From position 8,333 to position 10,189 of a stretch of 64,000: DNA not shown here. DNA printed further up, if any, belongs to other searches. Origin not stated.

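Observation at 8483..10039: Unusual architecture: ankyrin repeats fused to a single ClpA/ClpB-D1-like AAA+ module, lacking Clp N-domain, D2 and middle domain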

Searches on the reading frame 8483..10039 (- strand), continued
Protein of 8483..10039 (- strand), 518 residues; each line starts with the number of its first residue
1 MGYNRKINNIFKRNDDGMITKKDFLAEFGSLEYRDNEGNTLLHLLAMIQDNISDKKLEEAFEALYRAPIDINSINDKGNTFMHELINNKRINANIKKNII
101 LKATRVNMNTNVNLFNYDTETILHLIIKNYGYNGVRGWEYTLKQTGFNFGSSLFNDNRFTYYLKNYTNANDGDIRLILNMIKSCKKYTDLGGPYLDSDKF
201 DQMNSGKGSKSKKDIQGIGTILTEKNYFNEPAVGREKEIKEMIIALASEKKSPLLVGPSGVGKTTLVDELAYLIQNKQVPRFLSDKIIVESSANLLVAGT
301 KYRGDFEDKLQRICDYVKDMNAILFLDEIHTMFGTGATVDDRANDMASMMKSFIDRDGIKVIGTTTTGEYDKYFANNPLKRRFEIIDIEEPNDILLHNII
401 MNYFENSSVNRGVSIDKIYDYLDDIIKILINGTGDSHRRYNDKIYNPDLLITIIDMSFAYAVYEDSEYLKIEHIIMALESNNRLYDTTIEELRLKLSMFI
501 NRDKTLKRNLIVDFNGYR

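Call 11: find_related_loci(query=A1, collection=genome_contigs, flank=8000)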
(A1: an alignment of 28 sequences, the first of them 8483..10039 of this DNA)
Query A1 (518 aa) in genome_contigs; peptide patterns used: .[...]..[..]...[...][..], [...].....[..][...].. (x = any residue, [..] = any of these).
600 stretches matched a pattern (row limit reached: there are more); 14 encode a relative of the query (tblastn E <= 1e-3); 14 distinct loci.
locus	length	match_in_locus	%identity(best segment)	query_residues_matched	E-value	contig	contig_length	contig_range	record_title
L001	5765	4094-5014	33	145-460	1e-35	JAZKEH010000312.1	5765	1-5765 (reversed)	MAG: Pseudomonadota bacterium isolate DC_HB_02_SPN181219-bin025_1 DCHB02SPN_B025_1_000000000312, whole genome shotgun se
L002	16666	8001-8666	37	230-459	1e-32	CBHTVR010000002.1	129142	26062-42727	MAG TPA_asm: uncultured Gammaproteobacteria bacterium isolate ERR14722429_maxbin2_5 genome assembly, contig: ERZ27336827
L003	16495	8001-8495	40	230-392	5e-32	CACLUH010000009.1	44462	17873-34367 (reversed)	MAG: uncultured SAR86 cluster bacterium isolate AG-470-J20 genome assembly, contig: AG-470-J20_NODE_9, whole genome shot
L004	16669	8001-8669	37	230-461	2e-31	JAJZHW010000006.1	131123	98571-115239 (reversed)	MAG: Nitrospirae bacterium isolate LSA1.bin22 NODE_90_length_131123_cov_5.546429, whole genome shotgun sequence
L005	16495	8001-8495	40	230-392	8e-31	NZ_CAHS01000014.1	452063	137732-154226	Erwinia piriflorinigrans CFBP 5888, whole genome shotgun sequence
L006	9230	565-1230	34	231-461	8e-30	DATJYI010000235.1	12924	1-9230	MAG TPA_asm: Nitrospiria bacterium isolate SMAG_U15148 k141_2088358, whole genome shotgun sequence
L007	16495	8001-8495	40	230-392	6e-30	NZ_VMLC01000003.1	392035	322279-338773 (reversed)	Streptococcus sp. 5905 5905_S30_L001_R1_001_(paired)_contig_3, whole genome shotgun sequence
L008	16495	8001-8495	40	230-392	1e-29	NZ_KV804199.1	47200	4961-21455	Streptococcus sp. HMSC056C01 Scaffold516, whole genome shotgun sequence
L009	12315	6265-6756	36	230-392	6e-26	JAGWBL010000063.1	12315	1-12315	MAG: Pseudomonadales bacterium isolate 277c_32 scaffold_14998, whole genome shotgun sequence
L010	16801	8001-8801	30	219-496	6e-24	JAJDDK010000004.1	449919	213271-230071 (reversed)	MAG: Phycisphaerales bacterium isolate OFTM186 OFTM186_3, whole genome shotgun sequence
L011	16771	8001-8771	26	192-460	9e-14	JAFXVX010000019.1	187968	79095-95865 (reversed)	MAG: Bacteroidales bacterium isolate RGIG6794 Sheep_Rumen-3__c1570753, whole genome shotgun sequence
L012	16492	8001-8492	28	232-399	8e-14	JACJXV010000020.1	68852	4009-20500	MAG: Lewinellaceae bacterium isolate HK-STAS-BACT-21 HK-STAS-BACT-21_20, whole genome shotgun sequence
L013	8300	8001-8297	36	234-330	9e-10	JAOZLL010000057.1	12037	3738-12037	MAG: Flavobacteriaceae bacterium isolate GMC10.metabat2.153 NODE_4227_length_12037_cov_17.812135, whole genome shotgun s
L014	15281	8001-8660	23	164-393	2e-15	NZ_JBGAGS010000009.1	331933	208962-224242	MAG: Prosthecobacter sp. isolate MAG_MBR_H125.70 MBRH125-70_opera_contig_246, whole genome shotgun sequence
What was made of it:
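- Tried and rejected: Genome-collection scan (call 11).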

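Call 12: find_encoding_contigs(protein=window:8483-10039:-, flank=8000, max_places=4)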
Protein window:8483-10039:- (518 aa): 7 contigs read that carry it; 3 places shown.
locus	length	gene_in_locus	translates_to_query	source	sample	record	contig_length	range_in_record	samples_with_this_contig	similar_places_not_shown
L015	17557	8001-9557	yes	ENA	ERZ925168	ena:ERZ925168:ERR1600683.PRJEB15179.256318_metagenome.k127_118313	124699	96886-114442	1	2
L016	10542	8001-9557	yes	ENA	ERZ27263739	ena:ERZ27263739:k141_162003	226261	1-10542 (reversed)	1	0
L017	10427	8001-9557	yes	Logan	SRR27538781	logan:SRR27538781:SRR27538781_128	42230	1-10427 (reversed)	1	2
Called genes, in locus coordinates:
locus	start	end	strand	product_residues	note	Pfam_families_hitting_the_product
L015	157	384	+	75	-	-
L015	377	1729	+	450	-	PF01464:SLT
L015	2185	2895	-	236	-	PF12844:HTH_19, PF13560:HTH_31 (weak), PF01381:HTH_3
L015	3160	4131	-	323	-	PF13180:PDZ_2 (weak), PF05580:Peptidase_S55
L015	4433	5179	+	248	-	PF02535:Zip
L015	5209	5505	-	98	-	-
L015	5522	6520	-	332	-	PF07454:SpoIIP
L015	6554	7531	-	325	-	PF03418:Peptidase_A25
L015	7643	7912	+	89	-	PF01649:Ribosomal_S20p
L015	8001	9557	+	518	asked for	PF13401:AAA_22 (faint), PF13191:AAA_16 (weak), PF00004:AAA, PF07728:AAA_5 (faint)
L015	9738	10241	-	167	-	-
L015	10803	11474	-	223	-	PF00899:ThiF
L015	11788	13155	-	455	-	PF02878:PGM_PMM_I, PF02879:PGM_PMM_II, PF02880:PGM_PMM_III, PF00408:PGM_PMM_IV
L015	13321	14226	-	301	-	PF02899:Phage_int_SAM_1, PF13495:Phage_int_SAM_4 (weak), PF00589:Phage_integrase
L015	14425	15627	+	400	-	PF05496:RuvB_N, PF00004:AAA, PF07728:AAA_5 (faint), PF16193:AAA_assoc_2, PF12002:MgsA_C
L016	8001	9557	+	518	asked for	PF13401:AAA_22 (faint), PF13191:AAA_16 (weak), PF00004:AAA, PF07728:AAA_5 (faint)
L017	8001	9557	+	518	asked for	PF13401:AAA_22 (faint), PF13191:AAA_16 (weak), PF00004:AAA, PF07728:AAA_5 (faint)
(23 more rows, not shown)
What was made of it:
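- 8483..10039 (-): Complete coding sequence, 518 aa plus stop: ANK, linker, D1-type AAA+ module and tail. The identical product lies on 7 independent contigs (call 12).
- The identical 518-aa protein lies on 7 independent contigs from different samples, with the same flanks (call 12).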

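Call 13: list_cluster_members(proteins=[window:8483-10039:-, P0015, P0022, P0026, P0038, P0090, P0105, P0027, P0109])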
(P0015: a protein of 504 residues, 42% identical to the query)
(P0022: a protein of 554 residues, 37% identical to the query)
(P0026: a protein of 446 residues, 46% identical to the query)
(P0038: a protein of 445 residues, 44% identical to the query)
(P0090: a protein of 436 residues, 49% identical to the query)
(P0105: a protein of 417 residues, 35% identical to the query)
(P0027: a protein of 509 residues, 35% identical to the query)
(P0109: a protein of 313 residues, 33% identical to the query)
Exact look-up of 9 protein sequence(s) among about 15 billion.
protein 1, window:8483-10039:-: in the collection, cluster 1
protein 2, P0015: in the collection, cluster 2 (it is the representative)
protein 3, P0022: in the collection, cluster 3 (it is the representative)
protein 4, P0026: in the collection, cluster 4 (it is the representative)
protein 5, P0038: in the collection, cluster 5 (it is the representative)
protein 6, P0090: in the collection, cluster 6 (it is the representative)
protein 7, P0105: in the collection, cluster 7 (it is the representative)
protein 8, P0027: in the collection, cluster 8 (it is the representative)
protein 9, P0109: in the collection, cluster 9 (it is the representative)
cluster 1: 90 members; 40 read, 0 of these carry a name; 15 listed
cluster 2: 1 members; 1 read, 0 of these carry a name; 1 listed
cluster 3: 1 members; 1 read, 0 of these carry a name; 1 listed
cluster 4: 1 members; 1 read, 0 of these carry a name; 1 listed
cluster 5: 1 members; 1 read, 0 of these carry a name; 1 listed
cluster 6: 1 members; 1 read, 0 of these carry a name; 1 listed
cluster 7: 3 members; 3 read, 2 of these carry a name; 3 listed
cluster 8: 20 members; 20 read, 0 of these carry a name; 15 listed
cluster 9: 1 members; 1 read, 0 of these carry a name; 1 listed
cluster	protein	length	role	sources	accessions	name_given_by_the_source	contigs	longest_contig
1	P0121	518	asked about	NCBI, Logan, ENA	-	-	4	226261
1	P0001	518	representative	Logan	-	-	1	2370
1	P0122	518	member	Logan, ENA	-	-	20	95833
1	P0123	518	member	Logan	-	-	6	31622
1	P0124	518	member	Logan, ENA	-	-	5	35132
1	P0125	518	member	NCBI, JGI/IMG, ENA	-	-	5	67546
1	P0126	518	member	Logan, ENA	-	-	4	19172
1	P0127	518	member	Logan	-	-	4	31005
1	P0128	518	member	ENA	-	-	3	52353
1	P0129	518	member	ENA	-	-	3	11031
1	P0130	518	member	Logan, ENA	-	-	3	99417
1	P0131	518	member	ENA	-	-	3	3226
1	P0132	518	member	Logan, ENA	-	-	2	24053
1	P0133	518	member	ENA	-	-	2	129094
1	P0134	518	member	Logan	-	-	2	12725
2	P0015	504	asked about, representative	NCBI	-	-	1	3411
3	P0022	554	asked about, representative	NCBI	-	-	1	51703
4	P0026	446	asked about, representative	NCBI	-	-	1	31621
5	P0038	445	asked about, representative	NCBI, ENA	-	-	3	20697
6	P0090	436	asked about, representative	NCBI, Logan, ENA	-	-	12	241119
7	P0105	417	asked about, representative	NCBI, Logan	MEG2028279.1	MAG: AAA family ATPase [Bacilli bacterium]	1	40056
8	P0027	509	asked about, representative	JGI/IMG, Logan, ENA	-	-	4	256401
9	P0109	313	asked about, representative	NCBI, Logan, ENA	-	-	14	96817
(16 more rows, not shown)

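Call 14: find_encoding_contigs(protein=P0027, flank=7000, max_places=2)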
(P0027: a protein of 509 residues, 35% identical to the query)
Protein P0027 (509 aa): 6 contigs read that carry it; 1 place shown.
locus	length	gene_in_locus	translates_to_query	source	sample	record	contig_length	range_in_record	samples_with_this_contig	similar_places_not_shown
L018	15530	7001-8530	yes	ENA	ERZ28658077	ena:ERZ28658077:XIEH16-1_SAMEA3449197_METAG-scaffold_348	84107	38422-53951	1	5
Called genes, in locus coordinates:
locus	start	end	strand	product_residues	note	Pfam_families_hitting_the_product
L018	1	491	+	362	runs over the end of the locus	PF08719:NADAR, PF01966:HD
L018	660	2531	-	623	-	-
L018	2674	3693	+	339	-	PF11187:Mbeg1-like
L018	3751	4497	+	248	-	-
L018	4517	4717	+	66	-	-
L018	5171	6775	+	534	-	PF00664:ABC_membrane, PF00005:ABC_tran, PF13304:AAA_21 (faint)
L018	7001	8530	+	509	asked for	PF05621:TniB (faint), PF13191:AAA_16 (weak), PF20703:nSTAND1 (weak), PF00004:AAA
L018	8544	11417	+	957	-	-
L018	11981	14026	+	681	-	PF00497:SBP_bac_3 (weak), PF00990:GGDEF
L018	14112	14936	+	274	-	PF03631:Virul_fac_BrkB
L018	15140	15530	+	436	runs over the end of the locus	PF02368:Big_2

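Call 15: find_encoding_contigs(protein=P0016, flank=7000, max_places=2)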
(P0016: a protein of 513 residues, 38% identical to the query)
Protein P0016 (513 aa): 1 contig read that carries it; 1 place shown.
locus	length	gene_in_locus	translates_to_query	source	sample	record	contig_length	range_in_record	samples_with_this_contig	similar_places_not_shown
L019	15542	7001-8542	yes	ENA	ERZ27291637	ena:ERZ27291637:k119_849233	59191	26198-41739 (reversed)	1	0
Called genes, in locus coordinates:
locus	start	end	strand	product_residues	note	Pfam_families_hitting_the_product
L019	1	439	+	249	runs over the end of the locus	PF02535:Zip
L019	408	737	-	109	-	-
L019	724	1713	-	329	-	PF07454:SpoIIP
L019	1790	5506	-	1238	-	-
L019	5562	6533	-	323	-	PF03418:Peptidase_A25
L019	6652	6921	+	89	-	PF01649:Ribosomal_S20p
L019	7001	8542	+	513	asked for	PF13637:Ank_4 (faint), PF12796:Ank_2 (weak), PF00004:AAA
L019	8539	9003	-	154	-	-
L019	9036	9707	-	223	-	PF00899:ThiF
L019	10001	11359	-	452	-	PF02878:PGM_PMM_I, PF02879:PGM_PMM_II, PF02880:PGM_PMM_III, PF00408:PGM_PMM_IV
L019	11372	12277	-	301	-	PF02899:Phage_int_SAM_1, PF13495:Phage_int_SAM_4 (weak), PF00589:Phage_integrase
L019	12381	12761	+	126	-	-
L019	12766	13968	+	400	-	PF05496:RuvB_N, PF00004:AAA, PF07728:AAA_5 (faint), PF16193:AAA_assoc_2, PF12002:MgsA_C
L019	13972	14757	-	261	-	-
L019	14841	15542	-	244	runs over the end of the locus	-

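Call 16: find_encoding_contigs(protein=P0006, flank=7000, max_places=2)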
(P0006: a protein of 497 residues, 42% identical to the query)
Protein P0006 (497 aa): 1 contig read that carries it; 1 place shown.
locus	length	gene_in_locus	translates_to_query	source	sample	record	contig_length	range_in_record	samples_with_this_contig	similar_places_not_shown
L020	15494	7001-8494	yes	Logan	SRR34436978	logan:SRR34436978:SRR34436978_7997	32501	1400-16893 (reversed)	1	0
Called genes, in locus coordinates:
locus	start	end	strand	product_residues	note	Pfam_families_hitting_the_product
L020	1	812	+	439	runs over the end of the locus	PF01464:SLT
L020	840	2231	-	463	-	PF11738:DUF3298, PF01522:Polysacc_deac_1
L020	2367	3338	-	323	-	PF13180:PDZ_2, PF05580:Peptidase_S55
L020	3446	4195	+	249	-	PF02535:Zip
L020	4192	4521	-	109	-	-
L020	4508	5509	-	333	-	PF07454:SpoIIP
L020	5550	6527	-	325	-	PF03418:Peptidase_A25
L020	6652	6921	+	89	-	PF01649:Ribosomal_S20p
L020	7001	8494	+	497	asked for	PF12775:AAA_7 (faint), PF13191:AAA_16 (faint), PF20703:nSTAND1, PF20720:nSTAND3, PF00004:AAA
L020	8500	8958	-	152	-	-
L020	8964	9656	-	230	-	PF00899:ThiF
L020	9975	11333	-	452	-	PF02878:PGM_PMM_I, PF02879:PGM_PMM_II, PF02880:PGM_PMM_III, PF00408:PGM_PMM_IV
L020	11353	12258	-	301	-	PF02899:Phage_int_SAM_1, PF13495:Phage_int_SAM_4 (weak), PF00589:Phage_integrase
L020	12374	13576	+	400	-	PF05496:RuvB_N, PF00004:AAA, PF07728:AAA_5 (faint), PF16193:AAA_assoc_2, PF12002:MgsA_C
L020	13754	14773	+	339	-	PF08240:ADH_N, PF16912:Glu_dehyd_C, PF00107:ADH_zinc_N, PF13602:ADH_zinc_N_2 (weak)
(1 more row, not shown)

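Call 17: find_encoding_contigs(protein=P0007, flank=7000, max_places=2)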
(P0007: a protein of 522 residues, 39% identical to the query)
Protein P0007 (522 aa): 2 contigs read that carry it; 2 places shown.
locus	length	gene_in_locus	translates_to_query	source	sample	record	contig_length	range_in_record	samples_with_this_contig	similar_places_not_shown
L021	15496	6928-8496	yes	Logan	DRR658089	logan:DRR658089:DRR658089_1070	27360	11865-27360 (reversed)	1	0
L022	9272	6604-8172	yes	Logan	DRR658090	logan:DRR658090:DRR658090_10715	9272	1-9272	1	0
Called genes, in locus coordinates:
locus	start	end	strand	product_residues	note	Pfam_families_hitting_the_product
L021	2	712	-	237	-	?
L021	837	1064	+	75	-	-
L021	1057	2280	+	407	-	PF01464:SLT (weak)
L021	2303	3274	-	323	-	PF13180:PDZ_2 (weak), PF05580:Peptidase_S55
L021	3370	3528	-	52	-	-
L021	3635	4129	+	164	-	PF02535:Zip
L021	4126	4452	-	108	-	-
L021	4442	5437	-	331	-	PF07454:SpoIIP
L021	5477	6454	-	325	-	PF03418:Peptidase_A25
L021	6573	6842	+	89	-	PF01649:Ribosomal_S20p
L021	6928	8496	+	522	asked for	PF05621:TniB (faint), PF01637:ATPase_2 (faint), PF12775:AAA_7, PF00004:AAA, PF07728:AAA_5 (faint), PF13173:AAA_14 (faint)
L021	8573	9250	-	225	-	PF00899:ThiF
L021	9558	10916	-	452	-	PF02878:PGM_PMM_I, PF02879:PGM_PMM_II, PF02880:PGM_PMM_III, PF00408:PGM_PMM_IV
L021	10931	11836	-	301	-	PF02899:Phage_int_SAM_1 (weak), PF00589:Phage_integrase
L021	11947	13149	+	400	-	PF05496:RuvB_N, PF00004:AAA, PF16193:AAA_assoc_2, PF12002:MgsA_C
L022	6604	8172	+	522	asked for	PF05621:TniB (faint), PF01637:ATPase_2 (faint), PF12775:AAA_7, PF00004:AAA, PF07728:AAA_5 (faint), PF13173:AAA_14 (faint)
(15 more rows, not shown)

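Call 18: find_encoding_contigs(protein=P0090, flank=7000, max_places=3)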
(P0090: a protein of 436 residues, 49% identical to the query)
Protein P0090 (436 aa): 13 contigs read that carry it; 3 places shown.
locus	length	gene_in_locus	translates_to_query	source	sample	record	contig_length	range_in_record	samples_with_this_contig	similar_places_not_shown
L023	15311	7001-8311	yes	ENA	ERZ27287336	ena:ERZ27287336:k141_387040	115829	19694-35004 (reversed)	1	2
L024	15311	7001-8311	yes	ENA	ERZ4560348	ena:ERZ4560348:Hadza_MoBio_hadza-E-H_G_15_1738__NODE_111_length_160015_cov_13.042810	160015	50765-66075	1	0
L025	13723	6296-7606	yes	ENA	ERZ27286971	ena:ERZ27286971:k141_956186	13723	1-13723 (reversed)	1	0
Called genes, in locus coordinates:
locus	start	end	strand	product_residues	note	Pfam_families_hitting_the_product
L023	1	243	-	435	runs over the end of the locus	PF02881:SRP54_N, PF00448:SRP54, PF02492:cobW (weak), PF02978:SRP_SPB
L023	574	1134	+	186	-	-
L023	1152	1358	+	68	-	-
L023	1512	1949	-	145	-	-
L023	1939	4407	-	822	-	PF00690:Cation_ATPase_N, PF00122:E1-E2_ATPase, PF00702:Hydrolase, PF13246:Cation_ATPase, PF00689:Cation_ATPase_C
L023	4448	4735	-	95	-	-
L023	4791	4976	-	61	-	PF01783:Ribosomal_L32p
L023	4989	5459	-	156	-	PF02620:YceD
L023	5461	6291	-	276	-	PF00763:THF_DHG_CYH, PF02882:THF_DHG_CYH_C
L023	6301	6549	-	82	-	PF07650:KH_2 (weak), PF13083:KH_KhpA-B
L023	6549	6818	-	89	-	PF00886:Ribosomal_S16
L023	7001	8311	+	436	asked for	PF05621:TniB (faint), PF12775:AAA_7 (weak), PF23569:NBD_SMAX1 (faint), PF00004:AAA, PF07728:AAA_5 (weak), PF13173:AAA_14 (weak)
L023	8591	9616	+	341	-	PF01297:ZnuA, PF01476:LysM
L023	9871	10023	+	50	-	-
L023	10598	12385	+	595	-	PF13522:GATase_6, PF13537:GATase_7, PF01380:SIS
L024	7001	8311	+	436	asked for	PF05621:TniB (faint), PF12775:AAA_7 (weak), PF23569:NBD_SMAX1 (faint), PF00004:AAA, PF07728:AAA_5 (weak), PF13173:AAA_14 (weak)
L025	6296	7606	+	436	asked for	PF05621:TniB (faint), PF12775:AAA_7 (weak), PF23569:NBD_SMAX1 (faint), PF00004:AAA, PF07728:AAA_5 (weak), PF13173:AAA_14 (weak)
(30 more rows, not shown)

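Call 19: find_encoding_contigs(protein=P0022, flank=7000, max_places=2)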
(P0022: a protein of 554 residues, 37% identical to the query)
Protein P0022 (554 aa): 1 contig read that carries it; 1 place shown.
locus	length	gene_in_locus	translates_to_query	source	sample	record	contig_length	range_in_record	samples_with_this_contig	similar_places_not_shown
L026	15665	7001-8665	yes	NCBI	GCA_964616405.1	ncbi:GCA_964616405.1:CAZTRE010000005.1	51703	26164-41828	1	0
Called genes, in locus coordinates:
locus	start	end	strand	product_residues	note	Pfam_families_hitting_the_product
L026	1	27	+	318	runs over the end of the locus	-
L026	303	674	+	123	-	-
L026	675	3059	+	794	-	PF00133:tRNA-synt_1, PF00750:tRNA-synt_1d (faint), PF01406:tRNA-synt_1e (faint), PF09334:tRNA-synt_1g, PF13603:tRNA-synt_1_2, PF00133:tRNA-synt_1, PF09334:tRNA-synt_1g (weak), PF08264:Anticodon_1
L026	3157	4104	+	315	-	-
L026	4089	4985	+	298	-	PF02811:PHP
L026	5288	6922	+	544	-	PF01943:Polysacc_synt, PF03023:MurJ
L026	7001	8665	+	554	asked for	PF05621:TniB (faint), PF13191:AAA_16 (faint), PF20703:nSTAND1 (weak), PF23569:NBD_SMAX1 (weak), PF00004:AAA, PF07728:AAA_5 (weak), PF13401:AAA_22 (weak)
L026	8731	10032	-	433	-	PF02388:FemAB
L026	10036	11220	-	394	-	PF02388:FemAB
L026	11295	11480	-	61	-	-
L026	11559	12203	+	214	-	PF02390:Methyltransf_4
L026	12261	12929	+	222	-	-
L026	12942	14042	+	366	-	-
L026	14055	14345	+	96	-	-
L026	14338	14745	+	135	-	-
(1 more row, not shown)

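Call 20: find_encoding_contigs(protein=P0105, flank=7000, max_places=2)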
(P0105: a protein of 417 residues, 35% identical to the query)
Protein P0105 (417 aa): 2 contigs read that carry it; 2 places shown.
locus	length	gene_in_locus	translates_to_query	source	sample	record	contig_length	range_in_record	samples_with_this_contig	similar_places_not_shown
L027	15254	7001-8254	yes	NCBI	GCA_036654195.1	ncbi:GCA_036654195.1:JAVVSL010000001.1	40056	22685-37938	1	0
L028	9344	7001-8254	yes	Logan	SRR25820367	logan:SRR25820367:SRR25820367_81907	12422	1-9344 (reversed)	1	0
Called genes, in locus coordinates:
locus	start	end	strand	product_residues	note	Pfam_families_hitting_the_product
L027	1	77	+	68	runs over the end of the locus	PF01197:Ribosomal_L31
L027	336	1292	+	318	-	PF01368:DHH, PF02272:DHHA1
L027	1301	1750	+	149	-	PF01281:Ribosomal_L9_N, PF03948:Ribosomal_L9_C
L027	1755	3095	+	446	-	PF00772:DnaB, PF03796:DnaB_C, PF13481:AAA_25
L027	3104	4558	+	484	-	PF01476:LysM, PF01551:Peptidase_M23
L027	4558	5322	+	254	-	PF00753:Lactamase_B, PF23023:Anti-Pycsar_Apyc1 (weak), PF12706:Lactamase_B_2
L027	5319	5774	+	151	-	PF02590:SPOUT_MTase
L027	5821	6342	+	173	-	PF09551:Spore_II_R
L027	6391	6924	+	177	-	PF02659:Mntp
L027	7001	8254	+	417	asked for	PF05621:TniB (faint), PF13191:AAA_16 (weak), PF23569:NBD_SMAX1 (faint), PF00004:AAA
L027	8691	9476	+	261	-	PF00142:Fer4_NifH (faint), PF01656:CbiA, PF02374:ArsA_ATPase (weak), PF06564:CBP_BcsQ, PF10609:ParA (weak), PF13614:AAA_31, PF09140:MipZ (weak)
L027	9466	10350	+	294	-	PF02195:ParB_N, PF17762:HTH_ParB, PF01381:HTH_3 (weak)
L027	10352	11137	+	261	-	PF21088:MS_channel_1st, PF00924:MS_channel_2nd, PF21082:MS_channel_3rd (weak)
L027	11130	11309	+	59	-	PF06107:DUF951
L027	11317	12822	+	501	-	PF03806:ABG_transport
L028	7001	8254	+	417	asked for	PF05621:TniB (faint), PF13191:AAA_16 (weak), PF23569:NBD_SMAX1 (faint), PF00004:AAA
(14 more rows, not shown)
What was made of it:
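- A distant relative lies near spoIIR (call 20).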
